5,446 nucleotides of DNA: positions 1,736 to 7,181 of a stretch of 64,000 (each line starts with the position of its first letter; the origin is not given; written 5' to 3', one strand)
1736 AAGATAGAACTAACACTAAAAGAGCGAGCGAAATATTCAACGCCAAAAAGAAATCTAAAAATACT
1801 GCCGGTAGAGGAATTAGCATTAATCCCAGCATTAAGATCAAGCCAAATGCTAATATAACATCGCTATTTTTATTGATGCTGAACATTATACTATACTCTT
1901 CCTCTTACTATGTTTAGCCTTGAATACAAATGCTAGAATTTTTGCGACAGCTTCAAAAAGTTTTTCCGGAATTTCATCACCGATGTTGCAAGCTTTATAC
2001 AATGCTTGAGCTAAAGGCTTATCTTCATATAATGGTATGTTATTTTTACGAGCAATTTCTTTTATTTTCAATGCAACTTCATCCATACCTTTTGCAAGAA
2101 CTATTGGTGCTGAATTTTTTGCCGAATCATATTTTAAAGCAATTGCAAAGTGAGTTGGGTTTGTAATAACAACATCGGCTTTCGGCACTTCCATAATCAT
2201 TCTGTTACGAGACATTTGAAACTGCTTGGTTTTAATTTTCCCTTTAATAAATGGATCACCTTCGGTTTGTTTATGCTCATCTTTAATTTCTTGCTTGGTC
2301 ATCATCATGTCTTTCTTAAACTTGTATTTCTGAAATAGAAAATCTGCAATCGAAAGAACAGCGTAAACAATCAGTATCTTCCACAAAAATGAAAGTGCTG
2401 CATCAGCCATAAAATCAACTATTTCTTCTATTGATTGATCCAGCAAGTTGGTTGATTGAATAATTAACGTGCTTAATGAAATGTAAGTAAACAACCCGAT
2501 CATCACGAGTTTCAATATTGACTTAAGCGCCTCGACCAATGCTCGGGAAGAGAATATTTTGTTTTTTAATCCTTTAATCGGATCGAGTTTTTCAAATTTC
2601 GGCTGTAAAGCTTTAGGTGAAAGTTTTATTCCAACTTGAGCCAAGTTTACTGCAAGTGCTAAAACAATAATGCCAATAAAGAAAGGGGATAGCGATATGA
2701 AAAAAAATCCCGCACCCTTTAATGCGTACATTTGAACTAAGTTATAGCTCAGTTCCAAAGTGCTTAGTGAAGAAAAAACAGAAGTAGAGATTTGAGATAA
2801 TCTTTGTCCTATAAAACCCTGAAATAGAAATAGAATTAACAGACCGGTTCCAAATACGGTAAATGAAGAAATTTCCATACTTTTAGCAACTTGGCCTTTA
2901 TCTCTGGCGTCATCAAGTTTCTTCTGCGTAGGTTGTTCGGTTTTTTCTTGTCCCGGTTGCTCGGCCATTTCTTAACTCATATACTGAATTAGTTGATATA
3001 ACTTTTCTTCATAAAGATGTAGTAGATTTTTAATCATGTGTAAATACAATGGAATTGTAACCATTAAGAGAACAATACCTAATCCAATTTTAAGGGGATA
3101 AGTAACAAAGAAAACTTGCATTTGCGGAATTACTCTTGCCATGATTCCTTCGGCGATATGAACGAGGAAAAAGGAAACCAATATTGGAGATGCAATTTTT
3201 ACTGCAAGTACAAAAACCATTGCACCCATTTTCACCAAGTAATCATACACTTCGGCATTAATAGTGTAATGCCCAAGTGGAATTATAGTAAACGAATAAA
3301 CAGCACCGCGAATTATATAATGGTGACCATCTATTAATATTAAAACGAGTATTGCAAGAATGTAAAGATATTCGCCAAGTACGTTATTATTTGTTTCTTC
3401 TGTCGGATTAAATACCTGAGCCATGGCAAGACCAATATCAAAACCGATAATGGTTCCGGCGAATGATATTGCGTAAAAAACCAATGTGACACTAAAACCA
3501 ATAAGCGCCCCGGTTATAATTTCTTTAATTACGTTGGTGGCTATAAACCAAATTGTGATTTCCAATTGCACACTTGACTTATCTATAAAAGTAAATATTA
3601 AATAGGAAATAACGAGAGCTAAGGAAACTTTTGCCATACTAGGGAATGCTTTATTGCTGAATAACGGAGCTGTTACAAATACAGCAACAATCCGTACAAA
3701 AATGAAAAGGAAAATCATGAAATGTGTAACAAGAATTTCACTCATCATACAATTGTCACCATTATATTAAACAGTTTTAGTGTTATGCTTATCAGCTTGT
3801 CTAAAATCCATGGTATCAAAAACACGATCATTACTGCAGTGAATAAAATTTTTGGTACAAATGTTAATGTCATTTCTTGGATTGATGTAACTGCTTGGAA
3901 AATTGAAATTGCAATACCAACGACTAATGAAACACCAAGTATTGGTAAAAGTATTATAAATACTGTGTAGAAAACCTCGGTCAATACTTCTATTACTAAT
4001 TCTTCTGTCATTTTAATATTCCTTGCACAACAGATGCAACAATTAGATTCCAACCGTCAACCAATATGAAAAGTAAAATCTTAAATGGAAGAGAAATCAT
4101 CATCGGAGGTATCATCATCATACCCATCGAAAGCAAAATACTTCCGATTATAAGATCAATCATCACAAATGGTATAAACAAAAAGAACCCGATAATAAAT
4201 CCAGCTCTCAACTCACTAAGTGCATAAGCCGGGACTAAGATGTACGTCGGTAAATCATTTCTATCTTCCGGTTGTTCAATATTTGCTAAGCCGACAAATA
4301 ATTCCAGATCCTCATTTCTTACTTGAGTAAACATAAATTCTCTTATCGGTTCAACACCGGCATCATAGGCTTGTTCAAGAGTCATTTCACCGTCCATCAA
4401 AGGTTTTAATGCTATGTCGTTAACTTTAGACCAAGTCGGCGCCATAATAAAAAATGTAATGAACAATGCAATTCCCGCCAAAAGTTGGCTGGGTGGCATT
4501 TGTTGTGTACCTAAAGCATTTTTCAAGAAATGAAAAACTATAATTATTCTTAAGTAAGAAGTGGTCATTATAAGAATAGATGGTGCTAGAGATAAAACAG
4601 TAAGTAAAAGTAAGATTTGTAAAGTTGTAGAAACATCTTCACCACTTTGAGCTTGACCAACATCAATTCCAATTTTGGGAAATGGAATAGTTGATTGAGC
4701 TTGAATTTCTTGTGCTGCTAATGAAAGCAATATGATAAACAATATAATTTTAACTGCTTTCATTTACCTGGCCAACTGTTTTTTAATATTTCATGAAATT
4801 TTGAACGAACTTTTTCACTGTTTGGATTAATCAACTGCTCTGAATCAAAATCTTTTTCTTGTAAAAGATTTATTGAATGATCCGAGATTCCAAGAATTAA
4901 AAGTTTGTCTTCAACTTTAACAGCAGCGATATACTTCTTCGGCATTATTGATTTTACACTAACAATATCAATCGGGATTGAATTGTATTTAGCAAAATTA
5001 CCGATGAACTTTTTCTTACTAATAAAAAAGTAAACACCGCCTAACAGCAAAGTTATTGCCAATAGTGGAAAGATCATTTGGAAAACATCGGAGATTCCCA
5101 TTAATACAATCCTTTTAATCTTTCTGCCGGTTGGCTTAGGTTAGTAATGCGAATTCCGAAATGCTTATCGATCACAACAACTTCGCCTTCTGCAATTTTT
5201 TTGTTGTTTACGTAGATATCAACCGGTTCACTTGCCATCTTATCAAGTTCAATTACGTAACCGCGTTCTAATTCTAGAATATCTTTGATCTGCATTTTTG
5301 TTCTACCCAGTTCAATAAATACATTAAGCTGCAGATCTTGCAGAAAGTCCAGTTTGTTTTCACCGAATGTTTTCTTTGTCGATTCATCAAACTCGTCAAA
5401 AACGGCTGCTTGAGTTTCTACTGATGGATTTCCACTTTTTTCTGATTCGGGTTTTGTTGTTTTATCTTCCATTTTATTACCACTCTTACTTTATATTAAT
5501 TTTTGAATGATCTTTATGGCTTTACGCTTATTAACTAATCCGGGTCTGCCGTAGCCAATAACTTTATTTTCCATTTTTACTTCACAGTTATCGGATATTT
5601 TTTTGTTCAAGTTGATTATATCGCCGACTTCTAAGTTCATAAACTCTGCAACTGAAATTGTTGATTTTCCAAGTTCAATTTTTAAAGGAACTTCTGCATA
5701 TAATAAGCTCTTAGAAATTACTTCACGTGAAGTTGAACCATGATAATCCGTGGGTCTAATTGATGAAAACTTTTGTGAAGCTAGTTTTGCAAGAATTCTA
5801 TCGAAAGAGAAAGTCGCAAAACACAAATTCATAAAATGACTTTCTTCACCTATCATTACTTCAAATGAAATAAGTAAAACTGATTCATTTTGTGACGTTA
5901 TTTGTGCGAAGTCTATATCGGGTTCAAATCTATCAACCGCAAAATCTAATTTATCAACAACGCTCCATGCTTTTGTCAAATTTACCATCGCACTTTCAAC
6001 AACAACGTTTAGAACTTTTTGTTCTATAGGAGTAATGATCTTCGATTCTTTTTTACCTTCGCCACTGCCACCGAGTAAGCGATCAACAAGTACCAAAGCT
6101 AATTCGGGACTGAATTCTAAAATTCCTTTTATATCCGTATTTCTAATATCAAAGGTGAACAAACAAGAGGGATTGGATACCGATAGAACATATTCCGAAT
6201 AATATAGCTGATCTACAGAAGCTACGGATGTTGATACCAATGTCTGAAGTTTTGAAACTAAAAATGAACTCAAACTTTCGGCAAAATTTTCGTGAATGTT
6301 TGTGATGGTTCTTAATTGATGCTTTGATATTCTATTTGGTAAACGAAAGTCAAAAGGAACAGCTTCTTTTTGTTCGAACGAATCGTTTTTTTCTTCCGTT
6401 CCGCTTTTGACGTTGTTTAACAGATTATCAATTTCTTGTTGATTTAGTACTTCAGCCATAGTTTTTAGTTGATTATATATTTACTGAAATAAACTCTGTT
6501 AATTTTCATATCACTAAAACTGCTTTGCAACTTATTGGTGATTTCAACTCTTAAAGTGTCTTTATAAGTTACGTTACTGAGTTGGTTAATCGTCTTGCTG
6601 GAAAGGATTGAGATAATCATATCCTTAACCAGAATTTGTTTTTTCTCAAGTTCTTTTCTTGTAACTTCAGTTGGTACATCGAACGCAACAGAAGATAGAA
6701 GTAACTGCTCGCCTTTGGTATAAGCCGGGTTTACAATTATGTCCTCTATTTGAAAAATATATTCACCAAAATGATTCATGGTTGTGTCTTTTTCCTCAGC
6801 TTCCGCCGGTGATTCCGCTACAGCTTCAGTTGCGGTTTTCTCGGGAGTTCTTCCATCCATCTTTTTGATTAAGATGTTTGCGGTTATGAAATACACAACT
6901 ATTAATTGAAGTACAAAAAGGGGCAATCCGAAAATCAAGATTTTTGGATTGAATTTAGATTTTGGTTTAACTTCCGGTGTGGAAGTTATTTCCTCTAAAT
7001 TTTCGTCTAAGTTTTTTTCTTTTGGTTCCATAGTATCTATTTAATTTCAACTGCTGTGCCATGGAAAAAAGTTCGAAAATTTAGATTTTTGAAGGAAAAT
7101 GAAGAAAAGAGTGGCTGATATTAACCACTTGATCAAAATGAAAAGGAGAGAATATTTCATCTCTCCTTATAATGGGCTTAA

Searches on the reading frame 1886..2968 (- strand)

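Call 39: search_protein_families(library=pfam, proteins=[window:1886-2968:-], max_evalue=0.00001)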
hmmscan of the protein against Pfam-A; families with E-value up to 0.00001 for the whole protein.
window:1886-2968:- (360 aa): 1 family
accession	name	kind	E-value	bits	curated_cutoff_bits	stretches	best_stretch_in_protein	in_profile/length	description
PF01312.24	Bac_export_2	-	4.5e-126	421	24.4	1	7-348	1-335/335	FlhB HrpN YscU SpaS Family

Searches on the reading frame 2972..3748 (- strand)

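Call 39: search_protein_families(library=pfam, proteins=[window:2972-3748:-], max_evalue=0.00001)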
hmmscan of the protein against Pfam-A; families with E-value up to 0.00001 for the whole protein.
window:2972-3748:- (258 aa): 1 family
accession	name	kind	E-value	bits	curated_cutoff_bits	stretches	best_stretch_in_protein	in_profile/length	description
PF01311.25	Bac_export_1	-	5.1e-65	219.7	27.8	1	11-243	2-227/230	Bacterial export proteins, family 1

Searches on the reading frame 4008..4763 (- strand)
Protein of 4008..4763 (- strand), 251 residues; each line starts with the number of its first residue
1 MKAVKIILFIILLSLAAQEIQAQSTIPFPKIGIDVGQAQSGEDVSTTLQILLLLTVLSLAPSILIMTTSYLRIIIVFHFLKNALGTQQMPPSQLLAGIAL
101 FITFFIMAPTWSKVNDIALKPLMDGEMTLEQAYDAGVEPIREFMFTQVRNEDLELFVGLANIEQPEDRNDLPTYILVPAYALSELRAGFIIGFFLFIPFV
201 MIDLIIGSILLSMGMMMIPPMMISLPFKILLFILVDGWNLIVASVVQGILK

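Call 39: search_protein_families(library=pfam, proteins=[window:4008-4763:-], max_evalue=0.00001)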
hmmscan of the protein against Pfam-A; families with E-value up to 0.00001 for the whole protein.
window:4008-4763:- (251 aa): 1 family
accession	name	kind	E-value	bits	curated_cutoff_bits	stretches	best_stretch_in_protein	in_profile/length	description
PF00813.25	FliP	-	5.1e-78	261.8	26.9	1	53-244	1-190/191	FliP family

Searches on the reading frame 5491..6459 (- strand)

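Call 39: search_protein_families(library=pfam, proteins=[window:5491-6459:-], max_evalue=0.00001)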
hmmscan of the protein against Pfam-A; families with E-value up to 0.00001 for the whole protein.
window:5491-6459:- (322 aa): 2 families
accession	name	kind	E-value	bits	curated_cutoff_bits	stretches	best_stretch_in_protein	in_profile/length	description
PF02154.20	FliM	-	6.4e-45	153.9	27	1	36-226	1-192/192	Flagellar motor switch protein FliM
PF01052.25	FliMN_C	-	2.5e-20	72.6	23.8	1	252-320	3-71/73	Type III flagellar switch regulator (C-ring) FliN C-term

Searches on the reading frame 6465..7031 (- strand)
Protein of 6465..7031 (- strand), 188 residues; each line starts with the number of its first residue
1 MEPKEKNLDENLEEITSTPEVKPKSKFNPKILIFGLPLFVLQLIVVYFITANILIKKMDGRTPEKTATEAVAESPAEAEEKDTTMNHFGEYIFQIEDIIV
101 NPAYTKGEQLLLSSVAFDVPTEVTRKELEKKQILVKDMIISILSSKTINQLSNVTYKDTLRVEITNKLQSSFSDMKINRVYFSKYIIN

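Call 39: search_protein_families(library=pfam, proteins=[window:6465-7031:-], max_evalue=0.00001)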
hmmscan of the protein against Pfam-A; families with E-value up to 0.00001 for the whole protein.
window:6465-7031:- (188 aa): 1 family
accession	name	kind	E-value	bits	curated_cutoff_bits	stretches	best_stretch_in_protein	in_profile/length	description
PF03748.19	FliL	-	9.2e-13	49.1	24.6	1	93-187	2-102/103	Flagellar basal body-associated protein FliL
